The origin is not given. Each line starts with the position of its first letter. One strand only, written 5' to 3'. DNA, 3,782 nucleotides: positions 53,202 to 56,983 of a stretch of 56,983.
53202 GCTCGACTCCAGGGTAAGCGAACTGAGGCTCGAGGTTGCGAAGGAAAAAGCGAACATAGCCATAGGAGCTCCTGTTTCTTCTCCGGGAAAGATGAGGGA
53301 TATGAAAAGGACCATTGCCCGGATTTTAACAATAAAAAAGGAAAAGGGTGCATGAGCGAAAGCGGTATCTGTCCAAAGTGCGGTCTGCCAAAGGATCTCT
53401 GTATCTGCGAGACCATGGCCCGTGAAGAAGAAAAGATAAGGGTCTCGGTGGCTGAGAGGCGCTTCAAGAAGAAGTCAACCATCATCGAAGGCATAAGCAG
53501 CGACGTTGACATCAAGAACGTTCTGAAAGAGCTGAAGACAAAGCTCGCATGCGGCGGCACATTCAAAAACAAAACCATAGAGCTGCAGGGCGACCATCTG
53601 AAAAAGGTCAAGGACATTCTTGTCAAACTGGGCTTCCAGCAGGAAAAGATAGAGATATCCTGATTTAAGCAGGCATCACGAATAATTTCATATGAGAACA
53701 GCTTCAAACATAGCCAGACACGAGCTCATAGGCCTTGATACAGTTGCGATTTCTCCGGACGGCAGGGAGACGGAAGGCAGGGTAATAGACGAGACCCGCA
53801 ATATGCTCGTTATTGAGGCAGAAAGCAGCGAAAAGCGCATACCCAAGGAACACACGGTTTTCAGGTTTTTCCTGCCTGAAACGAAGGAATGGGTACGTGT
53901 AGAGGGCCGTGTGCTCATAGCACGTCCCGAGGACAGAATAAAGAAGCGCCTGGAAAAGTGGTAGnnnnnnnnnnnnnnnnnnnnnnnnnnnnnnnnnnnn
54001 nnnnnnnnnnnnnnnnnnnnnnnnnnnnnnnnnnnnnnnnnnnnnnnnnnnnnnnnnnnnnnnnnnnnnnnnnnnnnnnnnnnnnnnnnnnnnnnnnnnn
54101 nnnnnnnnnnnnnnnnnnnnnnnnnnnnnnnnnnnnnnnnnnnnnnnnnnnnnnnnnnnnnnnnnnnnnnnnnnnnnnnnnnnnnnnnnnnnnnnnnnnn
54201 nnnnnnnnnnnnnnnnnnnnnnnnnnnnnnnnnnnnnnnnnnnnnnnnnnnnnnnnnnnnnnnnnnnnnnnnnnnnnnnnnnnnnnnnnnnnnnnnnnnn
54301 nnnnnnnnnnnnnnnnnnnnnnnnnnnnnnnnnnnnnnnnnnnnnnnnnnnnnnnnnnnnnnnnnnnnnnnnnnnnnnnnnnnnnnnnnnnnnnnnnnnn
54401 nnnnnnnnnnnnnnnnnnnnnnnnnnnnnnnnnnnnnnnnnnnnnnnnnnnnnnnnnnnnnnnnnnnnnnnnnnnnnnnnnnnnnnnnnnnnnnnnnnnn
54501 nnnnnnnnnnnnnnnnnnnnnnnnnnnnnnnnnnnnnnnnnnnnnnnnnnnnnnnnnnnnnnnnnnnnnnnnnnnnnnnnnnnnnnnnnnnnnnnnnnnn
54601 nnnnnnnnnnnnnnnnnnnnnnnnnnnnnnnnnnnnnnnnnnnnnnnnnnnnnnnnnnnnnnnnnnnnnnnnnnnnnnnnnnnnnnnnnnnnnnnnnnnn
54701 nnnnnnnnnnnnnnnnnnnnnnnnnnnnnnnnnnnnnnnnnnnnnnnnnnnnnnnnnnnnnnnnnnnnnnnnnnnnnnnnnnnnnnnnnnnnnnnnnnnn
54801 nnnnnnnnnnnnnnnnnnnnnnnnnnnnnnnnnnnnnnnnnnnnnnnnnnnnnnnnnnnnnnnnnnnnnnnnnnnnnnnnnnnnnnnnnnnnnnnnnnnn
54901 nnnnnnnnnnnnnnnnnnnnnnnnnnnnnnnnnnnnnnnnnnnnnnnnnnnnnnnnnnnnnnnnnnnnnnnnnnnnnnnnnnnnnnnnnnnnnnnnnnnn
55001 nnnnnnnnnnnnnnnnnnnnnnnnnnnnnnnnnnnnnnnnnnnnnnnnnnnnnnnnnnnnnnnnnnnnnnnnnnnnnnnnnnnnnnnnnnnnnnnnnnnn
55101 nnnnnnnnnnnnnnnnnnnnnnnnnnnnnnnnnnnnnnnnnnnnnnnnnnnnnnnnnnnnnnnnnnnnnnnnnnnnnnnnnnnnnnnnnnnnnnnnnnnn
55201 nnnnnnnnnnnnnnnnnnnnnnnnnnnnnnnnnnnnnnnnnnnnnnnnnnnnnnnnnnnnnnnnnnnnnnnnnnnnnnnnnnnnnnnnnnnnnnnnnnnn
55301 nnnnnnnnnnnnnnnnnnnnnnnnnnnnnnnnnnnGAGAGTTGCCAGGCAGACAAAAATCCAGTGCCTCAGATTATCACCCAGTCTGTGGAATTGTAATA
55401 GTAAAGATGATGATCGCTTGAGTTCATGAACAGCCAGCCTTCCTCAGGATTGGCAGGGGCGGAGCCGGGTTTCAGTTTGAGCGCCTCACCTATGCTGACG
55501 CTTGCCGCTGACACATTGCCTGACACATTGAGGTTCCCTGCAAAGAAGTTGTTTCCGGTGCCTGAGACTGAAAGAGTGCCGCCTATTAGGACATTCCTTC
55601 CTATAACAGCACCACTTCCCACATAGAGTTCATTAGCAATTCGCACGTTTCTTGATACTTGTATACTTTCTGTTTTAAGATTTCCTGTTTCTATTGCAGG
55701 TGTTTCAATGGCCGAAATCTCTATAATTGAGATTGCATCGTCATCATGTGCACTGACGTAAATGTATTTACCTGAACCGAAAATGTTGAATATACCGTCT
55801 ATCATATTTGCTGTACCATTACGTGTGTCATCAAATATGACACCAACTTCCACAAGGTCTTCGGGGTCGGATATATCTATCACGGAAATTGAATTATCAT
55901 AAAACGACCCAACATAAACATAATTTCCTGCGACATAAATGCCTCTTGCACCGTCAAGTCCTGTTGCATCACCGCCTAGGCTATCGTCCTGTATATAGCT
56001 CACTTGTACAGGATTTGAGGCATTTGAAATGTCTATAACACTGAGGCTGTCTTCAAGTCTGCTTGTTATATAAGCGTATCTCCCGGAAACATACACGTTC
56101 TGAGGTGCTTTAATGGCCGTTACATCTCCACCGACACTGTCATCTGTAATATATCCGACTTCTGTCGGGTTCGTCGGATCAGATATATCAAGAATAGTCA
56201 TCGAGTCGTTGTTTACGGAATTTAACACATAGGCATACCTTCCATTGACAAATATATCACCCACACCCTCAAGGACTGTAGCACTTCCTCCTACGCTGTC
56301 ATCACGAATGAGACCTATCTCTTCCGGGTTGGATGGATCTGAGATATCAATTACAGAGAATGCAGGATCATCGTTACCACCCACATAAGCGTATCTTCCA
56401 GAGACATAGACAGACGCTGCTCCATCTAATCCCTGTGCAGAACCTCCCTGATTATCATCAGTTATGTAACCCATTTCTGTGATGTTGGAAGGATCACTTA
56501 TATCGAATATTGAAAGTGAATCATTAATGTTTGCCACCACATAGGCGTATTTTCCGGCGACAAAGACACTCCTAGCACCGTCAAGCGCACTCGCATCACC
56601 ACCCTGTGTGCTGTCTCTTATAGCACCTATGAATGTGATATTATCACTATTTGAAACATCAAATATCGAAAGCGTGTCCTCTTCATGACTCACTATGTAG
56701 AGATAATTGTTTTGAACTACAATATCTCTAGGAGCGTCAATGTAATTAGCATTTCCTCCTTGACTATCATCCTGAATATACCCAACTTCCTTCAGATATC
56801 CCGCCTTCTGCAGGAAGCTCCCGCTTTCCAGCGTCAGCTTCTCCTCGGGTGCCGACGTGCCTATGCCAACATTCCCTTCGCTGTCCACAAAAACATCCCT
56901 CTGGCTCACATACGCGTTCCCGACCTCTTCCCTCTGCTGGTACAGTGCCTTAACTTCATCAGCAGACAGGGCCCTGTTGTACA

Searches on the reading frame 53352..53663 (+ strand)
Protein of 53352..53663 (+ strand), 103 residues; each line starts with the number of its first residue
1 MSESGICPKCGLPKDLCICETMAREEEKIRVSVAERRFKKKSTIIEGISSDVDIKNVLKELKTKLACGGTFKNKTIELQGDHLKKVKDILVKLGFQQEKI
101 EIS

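Call 69: search_protein_families(library=pfam, proteins=[window:53352-53663:+], max_evalue=0.00001)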
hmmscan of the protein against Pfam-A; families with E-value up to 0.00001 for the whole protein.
window:53352-53663:+ (103 aa): 1 family
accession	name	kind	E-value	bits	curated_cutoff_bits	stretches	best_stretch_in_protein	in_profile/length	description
PF01253.27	SUI1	-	1.7e-19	70.4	25.5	1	26-95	2-76/77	Translation initiation factor SUI1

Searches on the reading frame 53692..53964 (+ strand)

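Call 69: search_protein_families(library=pfam, proteins=[window:53692-53964:+], max_evalue=0.00001)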
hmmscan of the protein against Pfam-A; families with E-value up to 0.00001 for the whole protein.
window:53692-53964:+ (90 aa): 1 family
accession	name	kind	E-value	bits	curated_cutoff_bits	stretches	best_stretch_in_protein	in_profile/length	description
PF01868.21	RNase_P-MRP_p29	-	6.1e-19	68.2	27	1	6-85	2-84/84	Ribonuclease P/MRP, subunit p29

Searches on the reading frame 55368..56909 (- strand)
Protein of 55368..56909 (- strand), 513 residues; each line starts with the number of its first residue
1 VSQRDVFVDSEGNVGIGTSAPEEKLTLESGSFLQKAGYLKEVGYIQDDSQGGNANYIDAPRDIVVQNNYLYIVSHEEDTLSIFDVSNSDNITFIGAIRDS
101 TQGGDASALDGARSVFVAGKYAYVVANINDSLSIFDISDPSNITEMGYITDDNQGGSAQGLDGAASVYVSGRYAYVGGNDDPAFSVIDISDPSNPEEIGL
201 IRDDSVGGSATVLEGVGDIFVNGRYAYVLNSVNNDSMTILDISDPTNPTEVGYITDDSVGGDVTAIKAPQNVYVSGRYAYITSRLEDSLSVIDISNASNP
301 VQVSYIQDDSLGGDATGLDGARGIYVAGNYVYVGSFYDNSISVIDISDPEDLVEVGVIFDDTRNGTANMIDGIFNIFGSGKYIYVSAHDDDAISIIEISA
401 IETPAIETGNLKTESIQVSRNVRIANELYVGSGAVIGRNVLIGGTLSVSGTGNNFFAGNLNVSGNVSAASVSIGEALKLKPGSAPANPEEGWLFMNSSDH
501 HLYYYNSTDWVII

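Call 59: find_encoding_contigs(protein=window:55368-56909:-, flank=10000, max_places=6)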
Protein window:55368-56909:- (513 aa): no gene with exactly this product is on record in the collection.

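Call 69: search_protein_families(library=pfam, proteins=[window:55368-56909:-], max_evalue=0.00001)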
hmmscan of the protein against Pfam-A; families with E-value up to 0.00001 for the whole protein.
window:55368-56909:- (513 aa): 2 families
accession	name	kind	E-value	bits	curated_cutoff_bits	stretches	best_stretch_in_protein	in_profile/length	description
PF08309.17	LVIVD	-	8.9e-41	137.4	20.2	4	112-148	4-39/42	LVIVD repeat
PF10282.15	Lactonase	-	7.6e-11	42.2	21.7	0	275-400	201-322/344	Lactonase, 7-bladed beta-propeller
